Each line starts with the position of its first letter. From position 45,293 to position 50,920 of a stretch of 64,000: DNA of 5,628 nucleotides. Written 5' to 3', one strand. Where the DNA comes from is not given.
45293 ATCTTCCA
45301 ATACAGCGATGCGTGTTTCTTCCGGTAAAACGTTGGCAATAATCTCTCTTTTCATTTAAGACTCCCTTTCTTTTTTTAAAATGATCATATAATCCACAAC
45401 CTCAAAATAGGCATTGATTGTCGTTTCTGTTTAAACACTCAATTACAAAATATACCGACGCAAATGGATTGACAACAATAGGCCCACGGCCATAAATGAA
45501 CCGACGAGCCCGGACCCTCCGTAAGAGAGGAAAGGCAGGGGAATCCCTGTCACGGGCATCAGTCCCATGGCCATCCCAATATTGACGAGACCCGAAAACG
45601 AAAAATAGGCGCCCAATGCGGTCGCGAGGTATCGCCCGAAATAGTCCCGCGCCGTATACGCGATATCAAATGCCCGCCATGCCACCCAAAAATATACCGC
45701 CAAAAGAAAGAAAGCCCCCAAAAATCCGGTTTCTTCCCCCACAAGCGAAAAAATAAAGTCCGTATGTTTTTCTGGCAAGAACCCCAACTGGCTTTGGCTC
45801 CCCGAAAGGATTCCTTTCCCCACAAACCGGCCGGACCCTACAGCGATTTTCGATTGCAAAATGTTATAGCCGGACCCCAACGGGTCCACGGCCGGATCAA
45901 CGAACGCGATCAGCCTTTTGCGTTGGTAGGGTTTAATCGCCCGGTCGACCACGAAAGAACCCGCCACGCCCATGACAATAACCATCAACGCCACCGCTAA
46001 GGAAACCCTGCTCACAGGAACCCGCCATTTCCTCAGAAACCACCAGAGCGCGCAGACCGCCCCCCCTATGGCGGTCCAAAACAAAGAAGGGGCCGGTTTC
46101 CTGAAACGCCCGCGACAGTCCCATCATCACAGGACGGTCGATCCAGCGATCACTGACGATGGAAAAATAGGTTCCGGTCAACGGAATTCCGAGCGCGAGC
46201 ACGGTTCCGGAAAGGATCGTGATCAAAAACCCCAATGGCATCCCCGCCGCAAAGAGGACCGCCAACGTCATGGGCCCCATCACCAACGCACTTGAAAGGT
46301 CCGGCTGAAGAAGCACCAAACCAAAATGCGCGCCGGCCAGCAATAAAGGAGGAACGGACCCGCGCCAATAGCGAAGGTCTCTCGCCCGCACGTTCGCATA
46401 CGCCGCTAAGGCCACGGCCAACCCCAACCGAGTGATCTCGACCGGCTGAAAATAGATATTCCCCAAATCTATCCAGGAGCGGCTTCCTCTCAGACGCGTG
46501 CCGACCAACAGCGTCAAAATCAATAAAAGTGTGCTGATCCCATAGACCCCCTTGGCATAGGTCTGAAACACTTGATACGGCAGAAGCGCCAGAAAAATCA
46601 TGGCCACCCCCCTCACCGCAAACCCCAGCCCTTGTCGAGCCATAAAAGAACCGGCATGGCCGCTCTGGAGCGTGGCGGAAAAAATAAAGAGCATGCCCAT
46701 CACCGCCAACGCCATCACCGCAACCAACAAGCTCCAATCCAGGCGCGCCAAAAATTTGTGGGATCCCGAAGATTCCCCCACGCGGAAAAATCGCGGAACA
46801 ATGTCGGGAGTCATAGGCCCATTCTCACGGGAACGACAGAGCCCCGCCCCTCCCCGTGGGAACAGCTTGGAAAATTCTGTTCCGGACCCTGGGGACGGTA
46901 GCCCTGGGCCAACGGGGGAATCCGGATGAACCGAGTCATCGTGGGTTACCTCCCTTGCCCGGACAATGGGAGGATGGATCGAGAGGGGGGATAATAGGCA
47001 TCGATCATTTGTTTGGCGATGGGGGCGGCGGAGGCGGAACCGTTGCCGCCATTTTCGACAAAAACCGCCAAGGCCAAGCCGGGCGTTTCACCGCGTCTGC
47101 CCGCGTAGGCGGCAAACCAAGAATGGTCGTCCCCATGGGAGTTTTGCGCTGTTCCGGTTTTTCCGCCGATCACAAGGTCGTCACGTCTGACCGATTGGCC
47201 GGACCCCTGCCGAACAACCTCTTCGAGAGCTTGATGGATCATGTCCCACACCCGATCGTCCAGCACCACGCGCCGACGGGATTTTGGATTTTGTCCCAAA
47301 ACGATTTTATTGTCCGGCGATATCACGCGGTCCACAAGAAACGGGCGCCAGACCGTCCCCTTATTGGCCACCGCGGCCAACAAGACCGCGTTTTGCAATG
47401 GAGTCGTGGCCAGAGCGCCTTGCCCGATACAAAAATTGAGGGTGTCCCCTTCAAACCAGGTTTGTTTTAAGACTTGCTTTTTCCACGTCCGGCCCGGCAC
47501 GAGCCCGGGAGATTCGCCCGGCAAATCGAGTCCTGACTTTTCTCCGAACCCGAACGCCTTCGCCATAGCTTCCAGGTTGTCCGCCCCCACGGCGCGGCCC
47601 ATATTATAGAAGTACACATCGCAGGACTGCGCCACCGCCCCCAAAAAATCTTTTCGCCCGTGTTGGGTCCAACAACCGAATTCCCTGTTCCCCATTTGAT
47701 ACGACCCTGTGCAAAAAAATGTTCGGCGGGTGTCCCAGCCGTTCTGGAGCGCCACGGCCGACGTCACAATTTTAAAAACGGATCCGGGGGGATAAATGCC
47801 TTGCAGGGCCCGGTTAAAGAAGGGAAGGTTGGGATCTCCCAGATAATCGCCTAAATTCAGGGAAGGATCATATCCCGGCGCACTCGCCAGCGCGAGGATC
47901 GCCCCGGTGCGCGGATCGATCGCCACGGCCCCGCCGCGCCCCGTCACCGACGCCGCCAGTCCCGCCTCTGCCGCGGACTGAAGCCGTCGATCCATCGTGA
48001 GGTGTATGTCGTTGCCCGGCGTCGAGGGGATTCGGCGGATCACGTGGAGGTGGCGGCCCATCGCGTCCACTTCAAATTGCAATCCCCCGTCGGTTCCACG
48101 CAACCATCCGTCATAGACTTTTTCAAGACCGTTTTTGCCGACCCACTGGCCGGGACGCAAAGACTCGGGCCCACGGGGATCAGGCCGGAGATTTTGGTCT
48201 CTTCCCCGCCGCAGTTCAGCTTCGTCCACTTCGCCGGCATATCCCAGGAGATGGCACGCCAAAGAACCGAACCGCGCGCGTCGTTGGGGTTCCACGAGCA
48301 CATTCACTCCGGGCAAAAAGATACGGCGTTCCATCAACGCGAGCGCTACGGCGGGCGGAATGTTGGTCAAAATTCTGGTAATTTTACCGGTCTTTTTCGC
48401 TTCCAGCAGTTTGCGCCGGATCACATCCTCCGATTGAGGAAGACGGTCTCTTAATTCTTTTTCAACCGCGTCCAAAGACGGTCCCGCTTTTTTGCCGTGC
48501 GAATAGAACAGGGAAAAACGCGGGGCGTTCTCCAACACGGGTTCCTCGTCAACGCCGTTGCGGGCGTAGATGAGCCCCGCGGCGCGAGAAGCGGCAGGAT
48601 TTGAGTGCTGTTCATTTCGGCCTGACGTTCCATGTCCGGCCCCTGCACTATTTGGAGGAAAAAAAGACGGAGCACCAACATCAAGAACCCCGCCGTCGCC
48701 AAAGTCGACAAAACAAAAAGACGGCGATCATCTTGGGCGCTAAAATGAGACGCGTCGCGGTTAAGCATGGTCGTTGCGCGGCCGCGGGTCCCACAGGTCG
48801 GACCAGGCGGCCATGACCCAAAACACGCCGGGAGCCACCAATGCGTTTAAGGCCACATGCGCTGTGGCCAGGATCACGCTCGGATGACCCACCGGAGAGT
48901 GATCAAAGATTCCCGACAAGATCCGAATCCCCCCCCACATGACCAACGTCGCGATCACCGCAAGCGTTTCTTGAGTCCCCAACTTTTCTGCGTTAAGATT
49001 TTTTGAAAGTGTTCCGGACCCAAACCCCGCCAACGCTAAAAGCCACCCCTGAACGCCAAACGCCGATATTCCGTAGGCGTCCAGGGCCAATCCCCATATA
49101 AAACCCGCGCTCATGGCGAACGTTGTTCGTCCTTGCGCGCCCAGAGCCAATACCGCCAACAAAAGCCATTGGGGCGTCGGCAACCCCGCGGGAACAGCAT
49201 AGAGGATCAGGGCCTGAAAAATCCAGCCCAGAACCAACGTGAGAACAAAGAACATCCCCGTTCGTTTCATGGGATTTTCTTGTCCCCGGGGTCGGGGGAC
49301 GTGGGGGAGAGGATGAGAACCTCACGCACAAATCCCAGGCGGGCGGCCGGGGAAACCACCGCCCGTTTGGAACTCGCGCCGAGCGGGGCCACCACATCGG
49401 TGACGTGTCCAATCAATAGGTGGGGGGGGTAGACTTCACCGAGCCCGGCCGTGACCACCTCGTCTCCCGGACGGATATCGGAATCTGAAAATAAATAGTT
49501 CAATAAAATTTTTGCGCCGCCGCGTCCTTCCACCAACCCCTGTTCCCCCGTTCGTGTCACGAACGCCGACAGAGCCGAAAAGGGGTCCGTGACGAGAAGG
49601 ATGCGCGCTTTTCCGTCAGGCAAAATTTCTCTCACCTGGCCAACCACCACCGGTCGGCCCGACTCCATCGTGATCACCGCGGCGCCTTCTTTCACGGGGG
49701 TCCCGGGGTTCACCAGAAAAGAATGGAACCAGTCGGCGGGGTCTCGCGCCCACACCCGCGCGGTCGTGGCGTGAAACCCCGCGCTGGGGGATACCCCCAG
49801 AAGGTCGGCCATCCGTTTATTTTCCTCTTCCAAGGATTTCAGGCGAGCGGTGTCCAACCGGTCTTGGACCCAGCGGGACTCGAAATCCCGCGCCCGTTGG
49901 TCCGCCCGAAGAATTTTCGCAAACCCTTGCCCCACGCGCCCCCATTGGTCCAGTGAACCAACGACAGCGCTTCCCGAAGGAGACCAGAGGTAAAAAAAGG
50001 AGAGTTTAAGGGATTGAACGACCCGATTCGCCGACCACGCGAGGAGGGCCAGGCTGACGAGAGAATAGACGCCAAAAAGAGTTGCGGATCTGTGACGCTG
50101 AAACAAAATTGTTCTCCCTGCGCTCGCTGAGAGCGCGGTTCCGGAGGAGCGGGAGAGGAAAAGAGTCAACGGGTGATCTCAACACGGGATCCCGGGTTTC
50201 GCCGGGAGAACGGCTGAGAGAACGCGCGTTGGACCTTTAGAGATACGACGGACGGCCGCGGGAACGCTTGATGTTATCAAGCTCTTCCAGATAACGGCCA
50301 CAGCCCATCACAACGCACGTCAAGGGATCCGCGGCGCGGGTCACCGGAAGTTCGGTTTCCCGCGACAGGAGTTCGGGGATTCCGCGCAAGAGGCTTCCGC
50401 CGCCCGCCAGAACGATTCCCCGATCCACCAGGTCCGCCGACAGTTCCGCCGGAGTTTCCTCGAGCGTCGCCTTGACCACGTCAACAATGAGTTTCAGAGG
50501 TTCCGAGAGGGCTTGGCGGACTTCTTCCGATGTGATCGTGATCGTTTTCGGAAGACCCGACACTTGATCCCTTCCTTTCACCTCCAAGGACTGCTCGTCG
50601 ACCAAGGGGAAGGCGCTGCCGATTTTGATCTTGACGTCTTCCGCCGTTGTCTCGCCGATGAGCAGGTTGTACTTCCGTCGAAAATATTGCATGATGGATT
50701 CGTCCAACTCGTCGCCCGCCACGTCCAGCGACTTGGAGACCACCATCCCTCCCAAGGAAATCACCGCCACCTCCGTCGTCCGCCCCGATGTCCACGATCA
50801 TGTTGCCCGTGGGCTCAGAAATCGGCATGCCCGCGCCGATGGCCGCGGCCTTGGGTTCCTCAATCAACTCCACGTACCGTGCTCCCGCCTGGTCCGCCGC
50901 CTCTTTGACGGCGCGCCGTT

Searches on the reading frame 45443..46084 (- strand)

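Call 67: search_protein_families(library=pfam, proteins=[window:45443-46084:-], max_evalue=0.01)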
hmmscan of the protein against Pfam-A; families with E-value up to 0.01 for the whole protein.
window:45443-46084:- (213 aa): 1 family
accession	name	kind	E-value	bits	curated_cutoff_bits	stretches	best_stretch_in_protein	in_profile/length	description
PF01098.24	FTSW_RODA_SPOVE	-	6.8e-59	200.1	26.4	1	25-209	171-353/356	Cell cycle protein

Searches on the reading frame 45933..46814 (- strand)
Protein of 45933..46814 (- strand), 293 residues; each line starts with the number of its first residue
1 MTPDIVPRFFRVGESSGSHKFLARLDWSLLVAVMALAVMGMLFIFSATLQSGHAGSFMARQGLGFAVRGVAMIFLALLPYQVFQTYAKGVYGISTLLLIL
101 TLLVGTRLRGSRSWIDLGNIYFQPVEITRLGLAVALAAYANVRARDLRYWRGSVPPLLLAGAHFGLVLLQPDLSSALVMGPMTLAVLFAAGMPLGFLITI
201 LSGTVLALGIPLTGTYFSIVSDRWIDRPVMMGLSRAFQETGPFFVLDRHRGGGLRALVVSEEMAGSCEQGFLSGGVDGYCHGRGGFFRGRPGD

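Call 40: search_protein_families(library=pfam, proteins=[window:45933-46814:-], max_evalue=0.00001)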
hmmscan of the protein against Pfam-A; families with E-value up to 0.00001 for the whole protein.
window:45933-46814:- (293 aa): 1 family
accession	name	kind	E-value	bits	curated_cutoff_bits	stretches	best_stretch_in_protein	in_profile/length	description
PF01098.24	FTSW_RODA_SPOVE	-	2.2e-29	103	26.4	1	29-207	3-184/356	Cell cycle protein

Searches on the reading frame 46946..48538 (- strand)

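Call 40: search_protein_families(library=pfam, proteins=[window:46946-48538:-], max_evalue=0.00001)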
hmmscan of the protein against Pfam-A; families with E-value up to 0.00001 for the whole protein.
window:46946-48538:- (530 aa): 2 families
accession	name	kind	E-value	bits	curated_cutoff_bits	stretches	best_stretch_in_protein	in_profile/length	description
PF00905.27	Transpeptidase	-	1e-63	215.8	22.1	1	202-512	1-298/299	Penicillin binding protein transpeptidase domain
PF03717.20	PBP_dimer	-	2.1e-23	84.1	24.4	1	3-165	19-177/180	Penicillin-binding Protein dimerisation domain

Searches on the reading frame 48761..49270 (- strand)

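Call 67: search_protein_families(library=pfam, proteins=[window:48761-49270:-], max_evalue=0.01)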
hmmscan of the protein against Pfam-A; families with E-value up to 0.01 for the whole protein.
window:48761-49270:- (169 aa): 1 family
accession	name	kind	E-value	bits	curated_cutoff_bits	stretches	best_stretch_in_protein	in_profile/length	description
PF04093.17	MreD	-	7.6e-09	36.3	24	1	1-124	1-122/158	rod shape-determining protein MreD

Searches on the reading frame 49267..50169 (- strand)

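Call 40: search_protein_families(library=pfam, proteins=[window:49267-50169:-], max_evalue=0.00001)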
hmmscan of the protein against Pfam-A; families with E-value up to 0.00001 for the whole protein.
window:49267-50169:- (300 aa): 1 family
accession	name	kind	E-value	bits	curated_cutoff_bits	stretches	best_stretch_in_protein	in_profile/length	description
PF04085.20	MreC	-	2.1e-27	96.1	28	1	139-287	1-146/147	Rod shape-determining protein MreC, barrel core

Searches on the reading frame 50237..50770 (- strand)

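Call 67: search_protein_families(library=pfam, proteins=[window:50237-50770:-], max_evalue=0.01)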
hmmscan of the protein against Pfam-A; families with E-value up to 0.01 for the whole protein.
window:50237-50770:- (177 aa): 3 families
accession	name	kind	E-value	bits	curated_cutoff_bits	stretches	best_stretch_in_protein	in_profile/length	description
PF06723.19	MreB_Mbl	-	3.4e-66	223.8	27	1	2-168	160-326/327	MreB/Mbl protein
PF14450.12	FtsA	-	1.3e-05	26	31.8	1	2-146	13-110/127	Cell division protein FtsA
PF00022.25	Actin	-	0.00015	20.9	27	1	88-138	299-348/410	Actin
